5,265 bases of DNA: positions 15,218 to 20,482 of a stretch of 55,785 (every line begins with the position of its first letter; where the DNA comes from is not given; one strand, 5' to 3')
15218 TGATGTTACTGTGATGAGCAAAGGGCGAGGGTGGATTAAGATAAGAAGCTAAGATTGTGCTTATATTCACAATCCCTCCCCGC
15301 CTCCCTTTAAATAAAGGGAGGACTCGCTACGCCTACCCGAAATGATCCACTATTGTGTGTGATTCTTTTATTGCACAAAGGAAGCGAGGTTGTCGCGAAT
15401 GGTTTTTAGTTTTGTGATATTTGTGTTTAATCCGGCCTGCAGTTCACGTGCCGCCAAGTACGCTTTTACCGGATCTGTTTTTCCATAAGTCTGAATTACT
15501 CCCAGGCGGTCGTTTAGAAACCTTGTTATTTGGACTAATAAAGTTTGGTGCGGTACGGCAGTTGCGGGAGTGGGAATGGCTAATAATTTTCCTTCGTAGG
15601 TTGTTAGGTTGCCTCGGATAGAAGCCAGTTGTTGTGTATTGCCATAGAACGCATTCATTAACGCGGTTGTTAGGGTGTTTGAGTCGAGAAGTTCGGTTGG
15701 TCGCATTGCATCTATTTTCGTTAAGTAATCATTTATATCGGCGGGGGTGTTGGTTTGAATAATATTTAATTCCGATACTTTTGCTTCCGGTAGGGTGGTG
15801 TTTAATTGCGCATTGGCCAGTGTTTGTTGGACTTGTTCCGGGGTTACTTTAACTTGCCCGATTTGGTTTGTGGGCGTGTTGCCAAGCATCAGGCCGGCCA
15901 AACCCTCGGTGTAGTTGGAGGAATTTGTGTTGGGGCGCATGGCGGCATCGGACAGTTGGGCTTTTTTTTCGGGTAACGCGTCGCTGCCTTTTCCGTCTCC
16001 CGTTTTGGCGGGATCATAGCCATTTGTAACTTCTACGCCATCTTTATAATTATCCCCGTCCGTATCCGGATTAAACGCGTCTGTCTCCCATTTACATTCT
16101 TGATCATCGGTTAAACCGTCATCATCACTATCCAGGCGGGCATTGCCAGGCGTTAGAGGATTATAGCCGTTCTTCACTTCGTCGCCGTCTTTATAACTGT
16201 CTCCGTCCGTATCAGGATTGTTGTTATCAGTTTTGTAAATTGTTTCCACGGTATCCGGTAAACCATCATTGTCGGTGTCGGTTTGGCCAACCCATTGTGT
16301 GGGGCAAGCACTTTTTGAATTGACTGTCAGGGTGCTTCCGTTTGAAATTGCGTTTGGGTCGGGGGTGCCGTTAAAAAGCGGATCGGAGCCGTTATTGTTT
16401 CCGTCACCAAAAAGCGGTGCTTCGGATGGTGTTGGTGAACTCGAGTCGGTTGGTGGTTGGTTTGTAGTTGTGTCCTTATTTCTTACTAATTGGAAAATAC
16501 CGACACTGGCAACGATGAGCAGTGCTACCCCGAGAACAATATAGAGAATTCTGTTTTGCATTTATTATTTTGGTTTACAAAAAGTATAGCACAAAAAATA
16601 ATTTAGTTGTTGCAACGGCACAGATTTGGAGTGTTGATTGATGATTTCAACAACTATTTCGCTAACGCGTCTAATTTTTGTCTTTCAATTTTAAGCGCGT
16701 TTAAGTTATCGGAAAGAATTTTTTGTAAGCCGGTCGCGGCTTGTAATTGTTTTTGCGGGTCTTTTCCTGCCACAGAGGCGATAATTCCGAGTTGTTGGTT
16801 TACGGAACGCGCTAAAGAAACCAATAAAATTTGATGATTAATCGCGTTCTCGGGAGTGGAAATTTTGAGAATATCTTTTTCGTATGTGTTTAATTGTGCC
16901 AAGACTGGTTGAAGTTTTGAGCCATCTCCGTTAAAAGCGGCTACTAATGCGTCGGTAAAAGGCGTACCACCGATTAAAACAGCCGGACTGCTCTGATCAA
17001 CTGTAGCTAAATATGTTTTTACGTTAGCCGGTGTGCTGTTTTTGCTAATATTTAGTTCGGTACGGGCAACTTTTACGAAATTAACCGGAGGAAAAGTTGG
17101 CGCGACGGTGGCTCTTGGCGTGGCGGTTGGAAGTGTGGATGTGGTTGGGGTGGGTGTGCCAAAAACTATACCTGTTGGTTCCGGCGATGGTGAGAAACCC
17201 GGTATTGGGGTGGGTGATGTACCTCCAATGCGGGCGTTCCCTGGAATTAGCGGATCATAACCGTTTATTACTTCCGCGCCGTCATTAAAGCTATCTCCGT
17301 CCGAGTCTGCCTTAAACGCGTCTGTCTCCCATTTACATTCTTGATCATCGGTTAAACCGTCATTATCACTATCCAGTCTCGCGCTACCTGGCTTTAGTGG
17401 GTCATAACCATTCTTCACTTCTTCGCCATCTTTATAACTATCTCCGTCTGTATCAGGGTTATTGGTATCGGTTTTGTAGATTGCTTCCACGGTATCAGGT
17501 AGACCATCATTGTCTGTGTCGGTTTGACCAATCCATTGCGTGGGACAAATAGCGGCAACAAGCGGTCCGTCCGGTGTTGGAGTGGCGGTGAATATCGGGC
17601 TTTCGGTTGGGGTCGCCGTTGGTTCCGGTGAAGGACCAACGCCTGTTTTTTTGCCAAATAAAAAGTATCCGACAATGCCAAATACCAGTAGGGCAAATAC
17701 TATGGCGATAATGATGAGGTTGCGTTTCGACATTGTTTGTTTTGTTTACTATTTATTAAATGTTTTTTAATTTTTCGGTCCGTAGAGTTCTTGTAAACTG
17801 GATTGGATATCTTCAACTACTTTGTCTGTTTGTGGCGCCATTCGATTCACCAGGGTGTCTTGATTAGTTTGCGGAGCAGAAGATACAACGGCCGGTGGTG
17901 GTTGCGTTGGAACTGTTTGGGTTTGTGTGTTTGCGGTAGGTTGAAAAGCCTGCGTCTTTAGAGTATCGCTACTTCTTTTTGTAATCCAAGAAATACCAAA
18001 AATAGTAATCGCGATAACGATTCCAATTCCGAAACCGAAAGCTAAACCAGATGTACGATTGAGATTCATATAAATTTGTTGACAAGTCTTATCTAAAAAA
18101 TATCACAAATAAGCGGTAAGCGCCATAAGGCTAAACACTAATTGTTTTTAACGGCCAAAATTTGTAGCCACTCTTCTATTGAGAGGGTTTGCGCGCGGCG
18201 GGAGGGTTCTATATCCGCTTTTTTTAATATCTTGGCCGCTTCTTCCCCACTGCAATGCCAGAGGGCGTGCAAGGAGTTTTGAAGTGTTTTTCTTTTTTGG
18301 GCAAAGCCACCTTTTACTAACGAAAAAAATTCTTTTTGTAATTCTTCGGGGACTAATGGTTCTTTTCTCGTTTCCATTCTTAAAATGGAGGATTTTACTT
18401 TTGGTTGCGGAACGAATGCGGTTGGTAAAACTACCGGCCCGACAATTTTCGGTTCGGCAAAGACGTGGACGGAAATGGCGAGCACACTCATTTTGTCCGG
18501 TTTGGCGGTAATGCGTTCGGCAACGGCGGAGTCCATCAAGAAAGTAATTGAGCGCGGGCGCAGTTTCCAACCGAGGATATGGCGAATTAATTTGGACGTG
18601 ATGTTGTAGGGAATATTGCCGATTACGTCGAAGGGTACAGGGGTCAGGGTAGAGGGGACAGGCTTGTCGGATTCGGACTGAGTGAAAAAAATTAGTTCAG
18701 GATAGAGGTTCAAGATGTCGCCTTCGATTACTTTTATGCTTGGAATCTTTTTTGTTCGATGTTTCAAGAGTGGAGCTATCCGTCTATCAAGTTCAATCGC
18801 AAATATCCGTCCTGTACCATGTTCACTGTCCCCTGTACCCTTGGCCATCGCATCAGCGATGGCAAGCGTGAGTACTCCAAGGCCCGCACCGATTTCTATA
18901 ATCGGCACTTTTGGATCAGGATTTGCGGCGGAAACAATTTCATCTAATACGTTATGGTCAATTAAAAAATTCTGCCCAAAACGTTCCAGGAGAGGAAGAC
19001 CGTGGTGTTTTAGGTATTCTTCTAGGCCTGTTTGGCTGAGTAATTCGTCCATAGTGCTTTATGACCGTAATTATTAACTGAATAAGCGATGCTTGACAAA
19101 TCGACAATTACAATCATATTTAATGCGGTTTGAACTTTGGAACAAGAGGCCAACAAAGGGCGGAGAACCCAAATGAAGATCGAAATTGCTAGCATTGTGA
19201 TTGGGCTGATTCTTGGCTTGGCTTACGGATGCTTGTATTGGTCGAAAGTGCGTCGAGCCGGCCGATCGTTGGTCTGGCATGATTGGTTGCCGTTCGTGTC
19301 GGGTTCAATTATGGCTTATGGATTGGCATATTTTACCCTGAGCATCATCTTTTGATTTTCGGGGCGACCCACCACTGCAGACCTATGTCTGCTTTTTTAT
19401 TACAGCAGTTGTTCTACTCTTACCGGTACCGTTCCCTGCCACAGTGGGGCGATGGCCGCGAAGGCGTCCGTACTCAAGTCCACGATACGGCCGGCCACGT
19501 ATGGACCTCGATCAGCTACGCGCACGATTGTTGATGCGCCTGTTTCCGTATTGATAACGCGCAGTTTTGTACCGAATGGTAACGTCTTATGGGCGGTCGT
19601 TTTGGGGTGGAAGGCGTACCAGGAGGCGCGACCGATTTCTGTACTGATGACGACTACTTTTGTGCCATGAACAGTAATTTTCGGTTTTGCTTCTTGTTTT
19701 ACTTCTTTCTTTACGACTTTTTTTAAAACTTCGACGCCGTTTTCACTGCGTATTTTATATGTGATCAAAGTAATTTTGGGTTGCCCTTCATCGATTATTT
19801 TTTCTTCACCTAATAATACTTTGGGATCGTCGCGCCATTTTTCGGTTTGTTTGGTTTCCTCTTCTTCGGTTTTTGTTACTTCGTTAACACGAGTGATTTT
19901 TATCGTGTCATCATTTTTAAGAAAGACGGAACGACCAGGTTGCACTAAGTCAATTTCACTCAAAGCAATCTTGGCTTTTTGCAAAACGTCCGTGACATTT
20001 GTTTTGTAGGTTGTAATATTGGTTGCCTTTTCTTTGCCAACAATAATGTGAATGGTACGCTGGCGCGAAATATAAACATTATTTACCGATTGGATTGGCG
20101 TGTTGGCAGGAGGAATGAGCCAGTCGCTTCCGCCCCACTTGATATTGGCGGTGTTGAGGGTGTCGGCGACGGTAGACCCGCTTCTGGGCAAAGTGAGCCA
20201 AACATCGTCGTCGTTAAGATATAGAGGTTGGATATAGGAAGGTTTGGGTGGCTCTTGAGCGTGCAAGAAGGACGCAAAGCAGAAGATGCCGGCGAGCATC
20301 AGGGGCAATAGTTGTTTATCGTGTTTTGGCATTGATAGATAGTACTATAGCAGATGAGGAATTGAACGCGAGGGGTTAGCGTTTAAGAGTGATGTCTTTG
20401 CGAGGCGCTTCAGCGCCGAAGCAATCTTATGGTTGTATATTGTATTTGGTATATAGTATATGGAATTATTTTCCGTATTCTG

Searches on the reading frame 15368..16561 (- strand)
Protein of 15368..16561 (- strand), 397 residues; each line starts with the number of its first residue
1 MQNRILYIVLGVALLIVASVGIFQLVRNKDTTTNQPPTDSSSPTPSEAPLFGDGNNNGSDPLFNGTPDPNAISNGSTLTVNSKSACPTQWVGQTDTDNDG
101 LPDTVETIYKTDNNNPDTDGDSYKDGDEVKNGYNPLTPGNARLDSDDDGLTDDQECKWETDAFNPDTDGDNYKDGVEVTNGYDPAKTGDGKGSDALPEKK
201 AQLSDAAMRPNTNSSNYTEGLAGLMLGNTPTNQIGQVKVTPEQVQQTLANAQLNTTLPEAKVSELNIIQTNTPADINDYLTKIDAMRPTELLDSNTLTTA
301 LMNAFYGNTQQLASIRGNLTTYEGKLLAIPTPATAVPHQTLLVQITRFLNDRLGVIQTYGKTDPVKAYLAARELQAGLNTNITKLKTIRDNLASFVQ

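Call 4: search_protein_families(library=pfam, proteins=[window:15368-16561:-], max_evalue=1)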
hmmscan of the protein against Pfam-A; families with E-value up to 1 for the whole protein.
window:15368-16561:- (397 aa): 2 families
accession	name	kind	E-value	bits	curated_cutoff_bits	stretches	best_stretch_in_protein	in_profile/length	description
PF18884.5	TSP3_bac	-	3.4e-07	30.4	25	3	95-116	1-22/22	Bacterial TSP3 repeat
PF14449.11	PT-TG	-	0.32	11.4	23.5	0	171-185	17-31/68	Pre-toxin TG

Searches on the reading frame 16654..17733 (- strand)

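Call 7: search_protein_families(library=pfam, proteins=[window:16654-17733:-], max_evalue=0.01)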
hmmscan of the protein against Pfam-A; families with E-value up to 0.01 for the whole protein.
window:16654-17733:- (359 aa): 1 family
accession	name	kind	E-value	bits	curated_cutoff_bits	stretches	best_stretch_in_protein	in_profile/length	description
PF18884.5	TSP3_bac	-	6.2e-13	48.8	25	2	72-93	1-22/22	Bacterial TSP3 repeat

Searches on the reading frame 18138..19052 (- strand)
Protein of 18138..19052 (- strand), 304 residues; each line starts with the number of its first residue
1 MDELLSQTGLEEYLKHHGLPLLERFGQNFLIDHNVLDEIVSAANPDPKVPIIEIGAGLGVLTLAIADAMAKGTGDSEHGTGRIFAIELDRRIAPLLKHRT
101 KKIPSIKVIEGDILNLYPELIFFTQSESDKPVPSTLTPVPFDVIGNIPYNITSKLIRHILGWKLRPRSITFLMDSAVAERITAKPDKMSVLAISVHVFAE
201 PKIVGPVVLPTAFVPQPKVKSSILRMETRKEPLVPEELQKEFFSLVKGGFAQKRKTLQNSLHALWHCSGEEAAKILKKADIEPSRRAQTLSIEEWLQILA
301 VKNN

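Call 7: search_protein_families(library=pfam, proteins=[window:18138-19052:-], max_evalue=0.01)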
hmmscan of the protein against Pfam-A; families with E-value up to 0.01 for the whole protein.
window:18138-19052:- (304 aa): 1 family
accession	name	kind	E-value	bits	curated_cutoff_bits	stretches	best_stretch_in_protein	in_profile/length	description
PF00398.26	RrnaAD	-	2.8e-48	164.7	24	1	24-297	7-262/263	Ribosomal RNA adenine dimethylase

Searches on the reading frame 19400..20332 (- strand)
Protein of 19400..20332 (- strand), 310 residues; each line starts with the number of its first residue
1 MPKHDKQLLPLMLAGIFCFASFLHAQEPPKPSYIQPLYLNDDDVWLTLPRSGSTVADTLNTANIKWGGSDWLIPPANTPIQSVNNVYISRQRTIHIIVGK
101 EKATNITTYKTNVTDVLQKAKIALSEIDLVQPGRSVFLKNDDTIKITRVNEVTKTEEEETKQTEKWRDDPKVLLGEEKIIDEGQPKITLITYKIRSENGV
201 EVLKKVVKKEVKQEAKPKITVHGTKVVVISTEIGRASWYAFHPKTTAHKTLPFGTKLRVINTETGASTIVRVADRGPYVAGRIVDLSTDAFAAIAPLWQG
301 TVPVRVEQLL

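Call 7: search_protein_families(library=pfam, proteins=[window:19400-20332:-], max_evalue=0.01)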
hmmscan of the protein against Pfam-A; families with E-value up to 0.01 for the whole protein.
window:19400-20332:- (310 aa): 4 families
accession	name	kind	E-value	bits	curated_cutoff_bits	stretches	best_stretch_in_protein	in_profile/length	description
PF03330.24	DPBB_1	-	2.9e-16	59.9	28.8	1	243-306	21-83/83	Lytic transglycolase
PF07501.17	G5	-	1.1e-10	42.1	23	1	152-225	2-75/75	G5 domain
PF03990.20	DUF348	-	3.4e-06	27.1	24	1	102-135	8-41/41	G5-linked-Ubiquitin-like domain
PF00967.23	Barwin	-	0.0065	16.9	21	0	235-293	42-97/119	Barwin family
